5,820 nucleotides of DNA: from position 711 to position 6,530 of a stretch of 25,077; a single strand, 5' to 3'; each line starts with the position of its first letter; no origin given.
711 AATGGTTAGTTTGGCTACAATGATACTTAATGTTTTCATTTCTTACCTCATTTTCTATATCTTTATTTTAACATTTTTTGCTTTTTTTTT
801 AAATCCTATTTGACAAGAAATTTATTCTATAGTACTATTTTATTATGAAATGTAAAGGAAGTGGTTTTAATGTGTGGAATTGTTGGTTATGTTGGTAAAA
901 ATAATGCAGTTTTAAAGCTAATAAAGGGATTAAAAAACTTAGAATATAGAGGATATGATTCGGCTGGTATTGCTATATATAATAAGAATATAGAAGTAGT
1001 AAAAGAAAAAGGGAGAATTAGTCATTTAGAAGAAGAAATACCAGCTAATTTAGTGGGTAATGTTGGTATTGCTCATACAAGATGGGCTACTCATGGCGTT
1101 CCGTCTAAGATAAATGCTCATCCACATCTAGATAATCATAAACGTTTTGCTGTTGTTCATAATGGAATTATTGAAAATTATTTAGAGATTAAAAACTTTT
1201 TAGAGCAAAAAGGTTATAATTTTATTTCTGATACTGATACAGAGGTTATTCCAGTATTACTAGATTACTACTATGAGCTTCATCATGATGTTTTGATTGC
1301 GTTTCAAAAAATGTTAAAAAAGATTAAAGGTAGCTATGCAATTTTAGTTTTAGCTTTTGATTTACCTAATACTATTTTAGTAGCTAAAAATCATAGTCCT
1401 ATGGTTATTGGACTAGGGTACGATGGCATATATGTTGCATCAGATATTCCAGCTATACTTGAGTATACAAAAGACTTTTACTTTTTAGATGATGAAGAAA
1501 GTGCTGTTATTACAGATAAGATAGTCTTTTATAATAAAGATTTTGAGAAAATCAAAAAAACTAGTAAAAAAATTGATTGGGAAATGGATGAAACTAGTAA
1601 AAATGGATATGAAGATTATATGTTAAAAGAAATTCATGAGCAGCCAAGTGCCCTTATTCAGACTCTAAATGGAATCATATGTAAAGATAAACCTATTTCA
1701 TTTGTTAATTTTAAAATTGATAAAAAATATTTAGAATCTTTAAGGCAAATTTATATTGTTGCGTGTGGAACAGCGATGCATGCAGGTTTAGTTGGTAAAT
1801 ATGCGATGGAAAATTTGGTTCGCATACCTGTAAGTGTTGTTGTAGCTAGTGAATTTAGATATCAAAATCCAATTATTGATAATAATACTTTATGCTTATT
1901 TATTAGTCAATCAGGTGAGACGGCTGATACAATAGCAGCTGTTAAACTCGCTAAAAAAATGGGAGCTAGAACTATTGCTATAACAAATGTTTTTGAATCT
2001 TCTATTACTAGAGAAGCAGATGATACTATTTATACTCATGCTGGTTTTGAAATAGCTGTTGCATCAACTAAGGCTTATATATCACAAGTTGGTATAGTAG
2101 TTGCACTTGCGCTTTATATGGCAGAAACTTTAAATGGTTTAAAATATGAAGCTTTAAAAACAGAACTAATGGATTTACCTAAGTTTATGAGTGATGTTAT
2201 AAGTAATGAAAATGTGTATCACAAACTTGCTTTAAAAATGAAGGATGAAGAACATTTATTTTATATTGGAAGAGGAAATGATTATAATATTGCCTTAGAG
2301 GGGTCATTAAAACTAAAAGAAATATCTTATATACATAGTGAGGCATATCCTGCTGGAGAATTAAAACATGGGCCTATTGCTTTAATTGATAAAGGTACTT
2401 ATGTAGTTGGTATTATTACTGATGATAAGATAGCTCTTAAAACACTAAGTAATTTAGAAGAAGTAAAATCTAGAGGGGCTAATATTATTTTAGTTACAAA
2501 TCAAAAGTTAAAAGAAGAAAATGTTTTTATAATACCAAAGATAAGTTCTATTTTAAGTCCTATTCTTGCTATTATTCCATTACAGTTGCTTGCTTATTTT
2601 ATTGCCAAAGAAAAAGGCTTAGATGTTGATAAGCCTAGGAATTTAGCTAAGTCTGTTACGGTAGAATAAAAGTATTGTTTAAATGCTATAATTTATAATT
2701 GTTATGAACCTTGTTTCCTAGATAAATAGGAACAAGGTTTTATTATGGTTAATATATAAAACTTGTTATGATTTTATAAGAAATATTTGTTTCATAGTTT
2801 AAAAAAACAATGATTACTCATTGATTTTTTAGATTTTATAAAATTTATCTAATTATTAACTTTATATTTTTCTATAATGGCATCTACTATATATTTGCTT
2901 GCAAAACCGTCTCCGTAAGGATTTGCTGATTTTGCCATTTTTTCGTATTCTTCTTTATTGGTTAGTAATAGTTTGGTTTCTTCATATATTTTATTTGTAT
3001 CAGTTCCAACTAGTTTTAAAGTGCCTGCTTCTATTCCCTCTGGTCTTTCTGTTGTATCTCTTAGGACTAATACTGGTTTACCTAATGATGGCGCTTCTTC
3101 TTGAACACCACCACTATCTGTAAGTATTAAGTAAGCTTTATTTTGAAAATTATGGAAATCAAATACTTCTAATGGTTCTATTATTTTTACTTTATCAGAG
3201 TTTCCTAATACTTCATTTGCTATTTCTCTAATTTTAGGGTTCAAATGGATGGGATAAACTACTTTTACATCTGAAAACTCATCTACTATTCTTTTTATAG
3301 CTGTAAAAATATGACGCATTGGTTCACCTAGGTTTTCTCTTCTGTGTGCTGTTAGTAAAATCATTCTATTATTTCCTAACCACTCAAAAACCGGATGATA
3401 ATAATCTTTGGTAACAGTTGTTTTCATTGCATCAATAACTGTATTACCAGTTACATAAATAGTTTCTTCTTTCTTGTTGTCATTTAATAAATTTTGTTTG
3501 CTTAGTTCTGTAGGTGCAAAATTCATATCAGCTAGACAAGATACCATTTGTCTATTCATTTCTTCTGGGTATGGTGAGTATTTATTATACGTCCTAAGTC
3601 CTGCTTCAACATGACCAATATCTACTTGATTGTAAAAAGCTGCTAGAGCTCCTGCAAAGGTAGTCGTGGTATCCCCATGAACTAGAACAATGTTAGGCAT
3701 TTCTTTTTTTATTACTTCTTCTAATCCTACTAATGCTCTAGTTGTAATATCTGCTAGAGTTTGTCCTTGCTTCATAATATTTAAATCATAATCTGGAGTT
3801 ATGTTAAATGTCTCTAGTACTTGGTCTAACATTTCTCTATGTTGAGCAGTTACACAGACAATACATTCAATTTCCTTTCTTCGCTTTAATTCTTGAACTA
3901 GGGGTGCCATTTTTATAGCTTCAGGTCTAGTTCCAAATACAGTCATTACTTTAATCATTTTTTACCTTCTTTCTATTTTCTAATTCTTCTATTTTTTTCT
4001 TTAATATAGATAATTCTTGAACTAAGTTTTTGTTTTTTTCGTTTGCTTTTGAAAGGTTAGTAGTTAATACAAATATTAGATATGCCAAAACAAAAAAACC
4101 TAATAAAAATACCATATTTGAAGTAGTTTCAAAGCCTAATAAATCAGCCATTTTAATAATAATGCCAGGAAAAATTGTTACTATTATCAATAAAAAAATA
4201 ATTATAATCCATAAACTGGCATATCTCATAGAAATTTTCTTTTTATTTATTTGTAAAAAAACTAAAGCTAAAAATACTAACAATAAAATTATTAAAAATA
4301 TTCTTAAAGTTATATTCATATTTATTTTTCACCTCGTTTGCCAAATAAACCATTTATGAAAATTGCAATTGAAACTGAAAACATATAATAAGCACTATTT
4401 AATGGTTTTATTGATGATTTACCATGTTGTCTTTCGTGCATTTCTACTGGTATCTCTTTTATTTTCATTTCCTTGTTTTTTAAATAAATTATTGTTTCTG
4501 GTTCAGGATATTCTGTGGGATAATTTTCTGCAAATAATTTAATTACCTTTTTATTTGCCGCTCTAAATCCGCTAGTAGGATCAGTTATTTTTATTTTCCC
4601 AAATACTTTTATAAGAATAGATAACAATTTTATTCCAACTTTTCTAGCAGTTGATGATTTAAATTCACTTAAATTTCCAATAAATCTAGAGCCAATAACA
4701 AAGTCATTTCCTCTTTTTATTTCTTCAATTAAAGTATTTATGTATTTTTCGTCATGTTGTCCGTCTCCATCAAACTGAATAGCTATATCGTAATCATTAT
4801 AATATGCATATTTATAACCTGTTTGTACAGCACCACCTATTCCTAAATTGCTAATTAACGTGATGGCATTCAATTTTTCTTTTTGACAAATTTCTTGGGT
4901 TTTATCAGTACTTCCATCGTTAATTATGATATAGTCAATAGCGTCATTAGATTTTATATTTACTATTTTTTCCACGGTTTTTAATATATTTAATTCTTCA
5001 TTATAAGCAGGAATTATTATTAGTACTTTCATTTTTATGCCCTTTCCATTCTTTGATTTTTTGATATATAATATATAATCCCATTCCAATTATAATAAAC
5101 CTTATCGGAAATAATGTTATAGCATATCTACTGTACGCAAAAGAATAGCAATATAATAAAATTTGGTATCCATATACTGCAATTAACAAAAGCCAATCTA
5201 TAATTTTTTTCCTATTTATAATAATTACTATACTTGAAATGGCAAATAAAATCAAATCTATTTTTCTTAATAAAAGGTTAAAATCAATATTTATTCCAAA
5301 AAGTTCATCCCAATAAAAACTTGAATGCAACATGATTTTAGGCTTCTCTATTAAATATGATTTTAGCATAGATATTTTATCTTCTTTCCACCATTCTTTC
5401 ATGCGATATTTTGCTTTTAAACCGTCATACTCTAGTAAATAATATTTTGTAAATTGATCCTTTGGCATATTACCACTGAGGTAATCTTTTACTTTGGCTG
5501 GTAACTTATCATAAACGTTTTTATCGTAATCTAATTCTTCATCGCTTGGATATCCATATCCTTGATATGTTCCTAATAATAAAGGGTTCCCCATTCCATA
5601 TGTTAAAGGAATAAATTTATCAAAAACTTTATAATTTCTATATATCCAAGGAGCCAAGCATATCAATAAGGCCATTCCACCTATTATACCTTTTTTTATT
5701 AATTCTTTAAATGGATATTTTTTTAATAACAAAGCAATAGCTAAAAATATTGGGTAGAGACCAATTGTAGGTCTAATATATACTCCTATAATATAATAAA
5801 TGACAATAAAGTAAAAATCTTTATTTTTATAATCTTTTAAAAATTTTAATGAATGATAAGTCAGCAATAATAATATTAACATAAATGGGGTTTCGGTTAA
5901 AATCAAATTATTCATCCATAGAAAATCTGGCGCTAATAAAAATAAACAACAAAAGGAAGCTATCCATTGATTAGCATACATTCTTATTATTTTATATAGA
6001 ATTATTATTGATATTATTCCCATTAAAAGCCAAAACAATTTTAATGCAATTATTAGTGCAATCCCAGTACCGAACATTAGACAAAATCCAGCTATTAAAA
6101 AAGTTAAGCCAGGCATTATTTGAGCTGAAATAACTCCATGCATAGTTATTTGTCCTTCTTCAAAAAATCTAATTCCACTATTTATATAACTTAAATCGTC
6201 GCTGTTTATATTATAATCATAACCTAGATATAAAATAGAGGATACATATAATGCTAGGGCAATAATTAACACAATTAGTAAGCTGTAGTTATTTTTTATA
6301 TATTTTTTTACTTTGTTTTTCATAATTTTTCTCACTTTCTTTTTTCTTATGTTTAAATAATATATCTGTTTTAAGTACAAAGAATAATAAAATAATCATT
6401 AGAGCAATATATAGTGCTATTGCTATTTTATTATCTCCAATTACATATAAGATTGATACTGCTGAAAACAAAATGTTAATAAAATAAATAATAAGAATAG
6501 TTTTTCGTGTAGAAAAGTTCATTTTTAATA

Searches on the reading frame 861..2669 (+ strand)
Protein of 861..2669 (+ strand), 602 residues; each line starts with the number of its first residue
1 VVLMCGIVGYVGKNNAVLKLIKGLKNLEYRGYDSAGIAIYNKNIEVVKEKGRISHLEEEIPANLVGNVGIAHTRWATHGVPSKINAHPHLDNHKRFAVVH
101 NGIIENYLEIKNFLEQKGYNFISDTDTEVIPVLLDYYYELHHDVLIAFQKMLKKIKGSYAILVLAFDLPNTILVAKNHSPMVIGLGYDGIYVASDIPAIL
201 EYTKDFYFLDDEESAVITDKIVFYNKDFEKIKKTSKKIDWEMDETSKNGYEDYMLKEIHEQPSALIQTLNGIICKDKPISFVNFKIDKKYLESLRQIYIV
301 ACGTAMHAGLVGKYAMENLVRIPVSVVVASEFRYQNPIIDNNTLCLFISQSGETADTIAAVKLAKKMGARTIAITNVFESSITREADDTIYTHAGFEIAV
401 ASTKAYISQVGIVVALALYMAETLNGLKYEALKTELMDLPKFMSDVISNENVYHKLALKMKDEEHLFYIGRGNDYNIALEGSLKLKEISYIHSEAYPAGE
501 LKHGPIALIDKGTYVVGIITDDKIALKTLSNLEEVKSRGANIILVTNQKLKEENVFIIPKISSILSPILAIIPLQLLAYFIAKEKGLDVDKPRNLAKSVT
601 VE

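Call 4: search_protein_families(library=pfam, proteins=[window:861-2669:+])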
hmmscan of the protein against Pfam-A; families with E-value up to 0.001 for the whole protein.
window:861-2669:+ (602 aa): 4 families
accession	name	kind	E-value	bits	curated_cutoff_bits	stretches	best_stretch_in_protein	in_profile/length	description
PF01380.27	SIS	-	2e-51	173.7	25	2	293-418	4-130/131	SIS domain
PF13522.11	GATase_6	-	1.9e-16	60.7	27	1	66-195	10-130/130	Glutamine amidotransferase domain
PF13537.11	GATase_7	-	4.1e-14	53.1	25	1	81-200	8-122/123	Glutamine amidotransferase domain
PF13580.11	SIS_2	-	0.00016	22.1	27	1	328-375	91-137/138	SIS domain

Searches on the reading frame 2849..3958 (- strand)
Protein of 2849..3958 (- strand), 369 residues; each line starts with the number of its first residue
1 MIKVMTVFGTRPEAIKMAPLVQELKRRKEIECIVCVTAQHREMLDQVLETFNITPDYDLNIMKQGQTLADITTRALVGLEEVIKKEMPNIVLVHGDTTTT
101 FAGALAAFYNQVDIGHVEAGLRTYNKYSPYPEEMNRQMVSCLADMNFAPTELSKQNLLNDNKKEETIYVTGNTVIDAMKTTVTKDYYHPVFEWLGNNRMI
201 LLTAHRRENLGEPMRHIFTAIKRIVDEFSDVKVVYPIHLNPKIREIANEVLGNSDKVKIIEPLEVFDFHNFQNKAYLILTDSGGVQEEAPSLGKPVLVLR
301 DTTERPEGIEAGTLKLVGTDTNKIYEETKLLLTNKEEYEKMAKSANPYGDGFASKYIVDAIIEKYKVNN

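Call 4: search_protein_families(library=pfam, proteins=[window:2849-3958:-])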
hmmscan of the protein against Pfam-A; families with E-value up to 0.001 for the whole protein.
window:2849-3958:- (369 aa): 1 family
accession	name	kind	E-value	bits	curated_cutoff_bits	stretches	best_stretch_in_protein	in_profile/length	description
PF02350.25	Epimerase_2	-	6.3e-123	410.5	30.6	1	22-361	1-346/347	UDP-N-acetylglucosamine 2-epimerase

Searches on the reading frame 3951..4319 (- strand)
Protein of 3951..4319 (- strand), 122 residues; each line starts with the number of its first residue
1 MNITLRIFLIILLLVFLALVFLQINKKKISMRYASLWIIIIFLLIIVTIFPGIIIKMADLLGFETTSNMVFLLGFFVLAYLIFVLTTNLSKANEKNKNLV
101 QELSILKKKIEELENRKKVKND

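Call 4: search_protein_families(library=pfam, proteins=[window:3951-4319:-])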
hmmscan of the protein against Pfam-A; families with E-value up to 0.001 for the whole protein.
window:3951-4319:- (122 aa): 1 family
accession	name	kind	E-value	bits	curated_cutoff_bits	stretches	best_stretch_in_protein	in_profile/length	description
PF10066.14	DUF2304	-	5.4e-27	94.6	25.5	1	5-108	2-105/106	Uncharacterized conserved protein (DUF2304)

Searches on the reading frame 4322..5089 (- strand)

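Call 4: search_protein_families(library=pfam, proteins=[window:4322-5089:-])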
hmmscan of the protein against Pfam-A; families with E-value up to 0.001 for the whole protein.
window:4322-5089:- (255 aa): 2 families
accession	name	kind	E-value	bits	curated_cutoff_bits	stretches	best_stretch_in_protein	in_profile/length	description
PF00535.33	Glycos_transf_2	-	2.6e-25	89.7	23.3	1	24-183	2-164/168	Glycosyl transferase family 2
PF13641.12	Glyco_tranf_2_3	-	0.001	19.6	27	0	22-89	3-76/230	Glycosyltransferase like family 2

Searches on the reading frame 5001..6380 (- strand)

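Call 4: search_protein_families(library=pfam, proteins=[window:5001-6380:-])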
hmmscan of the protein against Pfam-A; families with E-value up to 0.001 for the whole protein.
window:5001-6380:- (459 aa): 1 family
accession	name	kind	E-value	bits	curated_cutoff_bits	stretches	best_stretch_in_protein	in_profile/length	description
PF13231.12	PMT_2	-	6.1e-10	40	26.1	1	90-246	4-158/160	Dolichyl-phosphate-mannose-protein mannosyltransferase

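Call 5: search_protein_families(library=ncbifam, proteins=[window:5001-6380:-], max_evalue=0.01)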
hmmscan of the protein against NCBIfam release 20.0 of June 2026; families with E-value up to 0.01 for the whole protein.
window:5001-6380:- (459 aa): 1 family
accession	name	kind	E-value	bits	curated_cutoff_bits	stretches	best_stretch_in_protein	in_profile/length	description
NF047510.1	LIC_10190_fam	subfamily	0.0016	17.3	100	1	19-253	78-306/424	LIC_10190 family membrane protein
